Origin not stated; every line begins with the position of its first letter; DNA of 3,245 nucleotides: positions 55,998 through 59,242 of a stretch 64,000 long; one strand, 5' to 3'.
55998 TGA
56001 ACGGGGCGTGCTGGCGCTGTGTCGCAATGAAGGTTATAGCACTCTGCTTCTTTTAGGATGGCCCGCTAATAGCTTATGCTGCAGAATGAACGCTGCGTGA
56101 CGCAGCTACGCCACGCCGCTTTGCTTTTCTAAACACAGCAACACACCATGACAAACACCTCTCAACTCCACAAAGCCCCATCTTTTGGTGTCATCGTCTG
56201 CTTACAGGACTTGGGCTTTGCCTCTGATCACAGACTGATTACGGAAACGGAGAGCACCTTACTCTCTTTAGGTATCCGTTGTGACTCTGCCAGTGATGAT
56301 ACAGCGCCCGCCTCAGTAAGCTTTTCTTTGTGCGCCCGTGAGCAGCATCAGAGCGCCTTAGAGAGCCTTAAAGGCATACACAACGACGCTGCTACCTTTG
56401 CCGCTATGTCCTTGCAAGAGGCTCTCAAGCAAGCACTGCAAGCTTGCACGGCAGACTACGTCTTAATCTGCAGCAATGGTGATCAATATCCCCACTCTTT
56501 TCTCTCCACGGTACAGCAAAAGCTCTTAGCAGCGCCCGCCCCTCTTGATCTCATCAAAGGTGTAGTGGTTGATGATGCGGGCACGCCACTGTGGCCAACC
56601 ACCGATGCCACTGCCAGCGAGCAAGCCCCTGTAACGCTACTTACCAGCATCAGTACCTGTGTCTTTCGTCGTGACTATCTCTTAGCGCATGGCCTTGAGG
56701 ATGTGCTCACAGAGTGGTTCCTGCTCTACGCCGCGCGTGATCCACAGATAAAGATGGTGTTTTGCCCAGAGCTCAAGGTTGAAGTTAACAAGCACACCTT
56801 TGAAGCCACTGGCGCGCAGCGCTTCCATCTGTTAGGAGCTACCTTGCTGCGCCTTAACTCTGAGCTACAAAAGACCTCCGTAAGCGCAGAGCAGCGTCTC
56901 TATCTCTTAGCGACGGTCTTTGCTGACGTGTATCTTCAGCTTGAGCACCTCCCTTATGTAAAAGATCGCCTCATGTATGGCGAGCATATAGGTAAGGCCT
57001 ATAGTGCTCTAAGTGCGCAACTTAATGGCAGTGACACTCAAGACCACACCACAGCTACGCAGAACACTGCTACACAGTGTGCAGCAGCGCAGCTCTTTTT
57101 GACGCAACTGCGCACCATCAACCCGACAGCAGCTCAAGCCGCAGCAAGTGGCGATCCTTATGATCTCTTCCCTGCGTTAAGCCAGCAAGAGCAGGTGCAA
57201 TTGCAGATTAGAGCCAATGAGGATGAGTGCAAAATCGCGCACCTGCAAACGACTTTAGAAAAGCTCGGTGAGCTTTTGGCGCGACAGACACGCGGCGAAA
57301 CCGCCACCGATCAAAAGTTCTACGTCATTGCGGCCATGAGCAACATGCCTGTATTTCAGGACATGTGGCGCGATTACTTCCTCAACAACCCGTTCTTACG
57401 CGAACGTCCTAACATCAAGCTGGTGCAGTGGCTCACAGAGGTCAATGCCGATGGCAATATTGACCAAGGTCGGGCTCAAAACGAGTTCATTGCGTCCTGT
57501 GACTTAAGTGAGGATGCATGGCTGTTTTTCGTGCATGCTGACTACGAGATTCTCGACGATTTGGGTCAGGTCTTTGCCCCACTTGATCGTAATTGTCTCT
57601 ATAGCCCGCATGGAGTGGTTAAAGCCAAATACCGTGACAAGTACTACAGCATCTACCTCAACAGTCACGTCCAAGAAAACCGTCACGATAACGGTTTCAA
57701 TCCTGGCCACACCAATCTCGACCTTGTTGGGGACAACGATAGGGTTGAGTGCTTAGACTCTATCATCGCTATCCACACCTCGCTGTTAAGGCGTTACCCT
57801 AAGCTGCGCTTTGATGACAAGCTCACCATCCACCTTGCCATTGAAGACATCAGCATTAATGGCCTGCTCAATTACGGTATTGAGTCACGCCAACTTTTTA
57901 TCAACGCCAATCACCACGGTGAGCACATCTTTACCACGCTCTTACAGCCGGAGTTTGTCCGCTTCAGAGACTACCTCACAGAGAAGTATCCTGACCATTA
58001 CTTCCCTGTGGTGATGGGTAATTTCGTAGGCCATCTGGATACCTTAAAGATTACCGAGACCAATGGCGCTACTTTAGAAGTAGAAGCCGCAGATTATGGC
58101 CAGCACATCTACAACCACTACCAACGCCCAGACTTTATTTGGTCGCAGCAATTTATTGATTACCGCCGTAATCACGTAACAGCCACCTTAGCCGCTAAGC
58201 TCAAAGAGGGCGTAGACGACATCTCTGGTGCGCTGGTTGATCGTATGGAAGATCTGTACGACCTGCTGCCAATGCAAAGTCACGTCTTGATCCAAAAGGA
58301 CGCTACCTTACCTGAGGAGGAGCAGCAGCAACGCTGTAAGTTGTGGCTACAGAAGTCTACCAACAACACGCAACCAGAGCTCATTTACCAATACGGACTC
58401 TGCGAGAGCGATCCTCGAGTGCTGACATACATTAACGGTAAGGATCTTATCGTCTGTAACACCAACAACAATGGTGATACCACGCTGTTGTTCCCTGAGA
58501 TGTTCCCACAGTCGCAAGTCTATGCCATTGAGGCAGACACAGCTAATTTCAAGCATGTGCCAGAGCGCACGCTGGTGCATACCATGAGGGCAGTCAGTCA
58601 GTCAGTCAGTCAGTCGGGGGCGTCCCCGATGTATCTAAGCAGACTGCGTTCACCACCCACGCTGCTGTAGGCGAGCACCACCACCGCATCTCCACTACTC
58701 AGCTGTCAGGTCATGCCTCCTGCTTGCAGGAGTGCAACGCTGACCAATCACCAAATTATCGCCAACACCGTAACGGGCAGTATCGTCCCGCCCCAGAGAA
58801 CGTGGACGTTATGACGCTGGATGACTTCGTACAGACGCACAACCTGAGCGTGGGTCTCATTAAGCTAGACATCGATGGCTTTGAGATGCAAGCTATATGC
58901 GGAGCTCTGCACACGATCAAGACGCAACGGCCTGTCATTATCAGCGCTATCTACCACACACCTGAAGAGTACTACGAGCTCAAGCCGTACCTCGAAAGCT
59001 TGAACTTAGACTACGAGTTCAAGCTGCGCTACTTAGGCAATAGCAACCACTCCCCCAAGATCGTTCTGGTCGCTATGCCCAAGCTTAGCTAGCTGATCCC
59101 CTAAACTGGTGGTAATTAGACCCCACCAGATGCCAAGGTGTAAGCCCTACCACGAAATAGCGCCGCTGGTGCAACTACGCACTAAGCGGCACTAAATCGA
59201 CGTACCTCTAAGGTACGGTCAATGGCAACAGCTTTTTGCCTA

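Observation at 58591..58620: (AGTC)6 tract splits the FkbM methyltransferase module of cassette 1: candidate tetranucleotide phase-variation switch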

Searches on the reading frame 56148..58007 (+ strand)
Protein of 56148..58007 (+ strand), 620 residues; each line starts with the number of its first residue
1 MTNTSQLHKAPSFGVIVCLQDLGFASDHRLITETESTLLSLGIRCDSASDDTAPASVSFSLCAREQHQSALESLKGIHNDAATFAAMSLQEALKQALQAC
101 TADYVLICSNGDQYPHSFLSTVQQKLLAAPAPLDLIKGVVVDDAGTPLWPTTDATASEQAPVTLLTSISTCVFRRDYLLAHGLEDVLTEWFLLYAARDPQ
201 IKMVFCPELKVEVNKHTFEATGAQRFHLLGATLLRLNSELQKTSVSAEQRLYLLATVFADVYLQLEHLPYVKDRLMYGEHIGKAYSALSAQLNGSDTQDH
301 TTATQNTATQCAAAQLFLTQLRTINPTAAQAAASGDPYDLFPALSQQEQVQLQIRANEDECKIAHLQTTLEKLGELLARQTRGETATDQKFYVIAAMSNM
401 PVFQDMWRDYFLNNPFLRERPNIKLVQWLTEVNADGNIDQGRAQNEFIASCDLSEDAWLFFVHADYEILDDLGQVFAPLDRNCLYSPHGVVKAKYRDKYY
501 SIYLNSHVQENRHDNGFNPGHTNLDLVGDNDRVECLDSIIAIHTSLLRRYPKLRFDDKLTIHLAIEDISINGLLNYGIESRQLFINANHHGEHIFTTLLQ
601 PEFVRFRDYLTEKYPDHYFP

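Call 56: search_protein_families(library=pfam, proteins=[window:56148-58007:+], max_evalue=5)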
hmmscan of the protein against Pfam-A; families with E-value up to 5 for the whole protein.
window:56148-58007:+ (620 aa): 1 family
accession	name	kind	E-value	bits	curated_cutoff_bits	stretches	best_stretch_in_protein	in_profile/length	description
PF00535.33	Glycos_transf_2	-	0.087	13.2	23.3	1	90-144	67-121/168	Glycosyl transferase family 2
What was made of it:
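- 56148..58670 (+): Cassette-1 ORF as it stands: 840 aa. It holds a glycosyltransferase-like N-terminal region and the N-terminal half of the FkbM module, and is truncated 18 codons after the tract. There is a weak PF00535 hit at residues 90-144 (call 56).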

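Call 71: search_protein_representatives(protein=window:56148-58007:+)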
Query: 620 residues. Proteins with E-value up to 0.001 (for the whole library): 153; up to 1e-10: 60; up to 1e-30: 5. The best 150 are listed.
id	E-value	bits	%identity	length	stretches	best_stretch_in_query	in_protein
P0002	0.0e+00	1156.5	84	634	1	2-620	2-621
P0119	5.3e-44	167.2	39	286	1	388-619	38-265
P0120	4.5e-40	154.2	31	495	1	135-616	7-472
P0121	8.2e-38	146.8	31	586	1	102-617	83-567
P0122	1.9e-31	125.7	28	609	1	88-616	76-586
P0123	3.9e-22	95.0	30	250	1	407-619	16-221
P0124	1.0e-21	93.6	32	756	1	380-616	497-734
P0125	1.1e-20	90.2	31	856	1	406-619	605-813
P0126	4.2e-20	88.3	30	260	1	404-619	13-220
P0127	2.5e-19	85.8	31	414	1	409-619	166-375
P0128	5.3e-18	81.4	28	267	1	405-619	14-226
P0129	1.6e-17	79.8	31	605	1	405-619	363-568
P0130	2.5e-17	79.1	32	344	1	385-618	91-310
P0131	6.1e-17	77.9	30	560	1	394-619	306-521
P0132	6.7e-17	77.7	30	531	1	404-619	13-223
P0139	1.7e-15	73.1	29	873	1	397-618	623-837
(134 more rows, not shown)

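Call 72: search_protein_families(library=pfam, proteins=[P0120, P0121, P0122, P0123, P0126, P0128, P0124, P0125, P0139, P0132], max_evalue=0.001)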
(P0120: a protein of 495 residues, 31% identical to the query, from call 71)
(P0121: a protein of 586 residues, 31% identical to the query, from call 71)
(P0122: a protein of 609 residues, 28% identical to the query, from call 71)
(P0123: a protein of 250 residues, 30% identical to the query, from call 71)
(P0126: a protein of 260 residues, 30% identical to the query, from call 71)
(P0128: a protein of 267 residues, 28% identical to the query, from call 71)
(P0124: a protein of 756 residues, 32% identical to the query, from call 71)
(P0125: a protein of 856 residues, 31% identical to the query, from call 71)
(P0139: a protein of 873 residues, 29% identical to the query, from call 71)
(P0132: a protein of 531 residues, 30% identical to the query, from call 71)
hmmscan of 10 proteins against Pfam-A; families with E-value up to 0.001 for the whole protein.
P0120 (495 aa): 0 families

P0121 (586 aa): 0 families

P0122 (609 aa): 0 families

P0123 (250 aa): 0 families

P0126 (260 aa): 1 family
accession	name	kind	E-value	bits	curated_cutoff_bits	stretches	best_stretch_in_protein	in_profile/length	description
PF13712.12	Glyco_tranf_2_5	-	4.7e-08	33.4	27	1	5-215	1-210/210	Glycosyltransferase like family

P0128 (267 aa): 1 family
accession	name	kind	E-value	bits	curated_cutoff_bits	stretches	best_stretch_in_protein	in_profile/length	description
PF13712.12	Glyco_tranf_2_5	-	0.00029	21.1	27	1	6-192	2-181/210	Glycosyltransferase like family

P0124 (756 aa): 0 families

P0125 (856 aa): 3 families
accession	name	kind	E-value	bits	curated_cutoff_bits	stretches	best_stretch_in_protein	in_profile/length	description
PF00535.33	Glycos_transf_2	-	5.6e-55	186.3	23.3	2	243-373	1-131/168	Glycosyl transferase family 2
PF10111.15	Glyco_tranf_2_2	-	2.7e-15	57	27.3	2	243-346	1-109/276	Glycosyltransferase like family 2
PF13641.12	Glyco_tranf_2_3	-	3.2e-11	44.1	27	1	240-356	1-122/230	Glycosyltransferase like family 2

P0139 (873 aa): 4 families
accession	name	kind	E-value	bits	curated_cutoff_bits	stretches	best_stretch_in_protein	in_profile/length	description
PF00535.33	Glycos_transf_2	-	8.1e-81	270.3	23.3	2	5-165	1-167/168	Glycosyl transferase family 2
PF13641.12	Glyco_tranf_2_3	-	2.4e-22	80.5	27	2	4-179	3-188/230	Glycosyltransferase like family 2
PF10111.15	Glyco_tranf_2_2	-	7.5e-20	72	27.3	2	290-389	1-103/276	Glycosyltransferase like family 2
PF13704.12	Glyco_tranf_2_4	-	7.7e-07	30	27.5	0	12-99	2-88/98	Glycosyl transferase family 2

P0132 (531 aa): 10 families
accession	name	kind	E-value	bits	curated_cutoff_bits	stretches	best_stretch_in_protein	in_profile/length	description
PF13489.12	Methyltransf_23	-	4.2e-19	69.3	27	1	277-432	22-163/164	Methyltransferase domain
PF08242.18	Methyltransf_12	-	3.2e-14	53.9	30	1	282-376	1-97/98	Methyltransferase domain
PF13847.12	Methyltransf_31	-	2.8e-13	50.2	27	1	277-383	3-113/145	Methyltransferase domain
PF07021.18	MetW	-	3.2e-11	43.7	21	1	274-397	10-125/193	Methionine biosynthesis protein MetW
PF13649.12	Methyltransf_25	-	4.8e-11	43.6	27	1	281-375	1-97/97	Methyltransferase domain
PF08241.18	Methyltransf_11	-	5.4e-10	40.2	21.2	1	282-378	1-94/95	Methyltransferase domain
PF02353.26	CMAS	-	9.9e-06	25.5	27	1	269-379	54-164/273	Mycolic acid cyclopropane synthetase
PF06325.19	PrmA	-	1.5e-05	25.1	22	1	274-380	158-259/296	Ribosomal protein L11 methyltransferase (PrmA)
PF05175.20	MTS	-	4.5e-05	23.6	23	1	278-349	32-103/170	Methyltransferase small domain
PF01209.24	Ubie_methyltran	-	5.4e-05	23.1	20.1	1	275-378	45-150/233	ubiE/COQ5 methyltransferase family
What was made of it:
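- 56148..58670 (+): Residues ~400-620 are homologous to proteins that carry PF13712 Glyco_tranf_2_5 (calls 71, 72).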

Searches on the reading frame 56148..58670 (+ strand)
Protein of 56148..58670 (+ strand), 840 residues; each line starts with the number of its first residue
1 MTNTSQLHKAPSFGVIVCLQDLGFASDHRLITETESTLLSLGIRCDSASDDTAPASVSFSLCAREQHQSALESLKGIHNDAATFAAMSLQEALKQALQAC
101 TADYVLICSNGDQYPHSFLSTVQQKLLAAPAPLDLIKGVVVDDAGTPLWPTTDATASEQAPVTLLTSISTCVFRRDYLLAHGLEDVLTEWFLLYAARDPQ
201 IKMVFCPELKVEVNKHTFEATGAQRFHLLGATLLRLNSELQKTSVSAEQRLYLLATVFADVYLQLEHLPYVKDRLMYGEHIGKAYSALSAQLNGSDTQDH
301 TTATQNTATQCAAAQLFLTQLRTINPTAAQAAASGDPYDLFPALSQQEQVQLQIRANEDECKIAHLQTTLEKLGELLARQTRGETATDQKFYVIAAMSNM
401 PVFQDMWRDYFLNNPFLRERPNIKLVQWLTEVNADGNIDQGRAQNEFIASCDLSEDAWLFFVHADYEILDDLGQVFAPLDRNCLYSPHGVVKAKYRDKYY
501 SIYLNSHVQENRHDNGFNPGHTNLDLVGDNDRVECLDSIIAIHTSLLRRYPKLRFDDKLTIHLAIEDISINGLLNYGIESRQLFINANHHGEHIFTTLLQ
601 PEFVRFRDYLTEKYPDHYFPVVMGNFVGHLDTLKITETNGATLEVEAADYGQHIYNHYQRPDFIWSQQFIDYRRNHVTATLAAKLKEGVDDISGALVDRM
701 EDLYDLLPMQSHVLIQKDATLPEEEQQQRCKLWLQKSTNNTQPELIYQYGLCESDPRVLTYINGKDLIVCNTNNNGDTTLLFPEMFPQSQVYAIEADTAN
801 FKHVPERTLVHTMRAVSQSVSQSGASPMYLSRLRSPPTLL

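Call 8: search_protein_families(library=pfam, proteins=[window:56148-58670:+], max_evalue=0.01)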
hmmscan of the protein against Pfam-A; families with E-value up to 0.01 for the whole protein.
window:56148-58670:+ (840 aa): 0 families

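Call 13: find_encoding_contigs(protein=window:56148-58670:+, flank=10000, max_places=6)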
Protein window:56148-58670:+ (840 aa): 1 contig read that carries it; 1 place shown.
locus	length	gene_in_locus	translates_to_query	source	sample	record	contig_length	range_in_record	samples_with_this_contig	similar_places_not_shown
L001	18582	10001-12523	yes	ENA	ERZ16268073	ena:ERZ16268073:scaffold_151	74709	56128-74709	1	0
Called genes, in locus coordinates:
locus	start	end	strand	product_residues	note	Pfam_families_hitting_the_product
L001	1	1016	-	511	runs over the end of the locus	PF13413:HTH_25, PF13464:RodZ_C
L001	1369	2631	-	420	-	PF21016:RlmN_N, PF04055:Radical_SAM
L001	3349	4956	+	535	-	PF00672:HAMP (weak), PF00015:MCPsignal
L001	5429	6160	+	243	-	PF00106:adh_short, PF08659:KR, PF13561:adh_short_C2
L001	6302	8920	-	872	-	PF00343:Phosphorylase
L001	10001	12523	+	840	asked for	-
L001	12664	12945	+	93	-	PF05050:Methyltransf_21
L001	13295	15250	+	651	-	-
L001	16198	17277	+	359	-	PF05050:Methyltransf_21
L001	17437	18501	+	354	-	PF05050:Methyltransf_21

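Call 46: search_protein_families(library=ncbifam, proteins=[L001:16198-17277:+], max_evalue=0.01)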
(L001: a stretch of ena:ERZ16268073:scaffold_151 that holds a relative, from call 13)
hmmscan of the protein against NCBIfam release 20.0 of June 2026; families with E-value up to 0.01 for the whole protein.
L001:16198-17277:+ (359 aa): 1 family
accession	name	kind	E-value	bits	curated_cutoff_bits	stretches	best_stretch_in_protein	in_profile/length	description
TIGR01444.1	fkbM_fam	subfamily_domain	5.3e-19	69.1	37.7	1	149-312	2-141/143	FkbM family methyltransferase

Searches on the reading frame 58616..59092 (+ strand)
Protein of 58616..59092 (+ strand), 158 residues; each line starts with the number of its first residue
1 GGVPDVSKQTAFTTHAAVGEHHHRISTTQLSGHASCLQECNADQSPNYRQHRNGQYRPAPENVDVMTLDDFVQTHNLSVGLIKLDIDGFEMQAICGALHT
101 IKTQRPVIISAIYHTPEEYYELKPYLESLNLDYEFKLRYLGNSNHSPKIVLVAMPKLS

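Call 8: search_protein_families(library=pfam, proteins=[window:58616-59092:+], max_evalue=0.01)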
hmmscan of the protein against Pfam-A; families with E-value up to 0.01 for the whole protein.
window:58616-59092:+ (158 aa): 1 family
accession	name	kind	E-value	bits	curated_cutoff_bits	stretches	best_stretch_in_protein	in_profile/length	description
PF05050.19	Methyltransf_21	-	1.6e-10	41.8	22.7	1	15-129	48-167/173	Methyltransferase FkbM domain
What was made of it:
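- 58616..59092 (+): C-terminal half of the cassette-1 FkbM module in the -1 frame, with no stop codon. It is fused to the upstream ORF in the (AGTC)4 allele. PF05050, E = 1.6e-10 (call 8).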
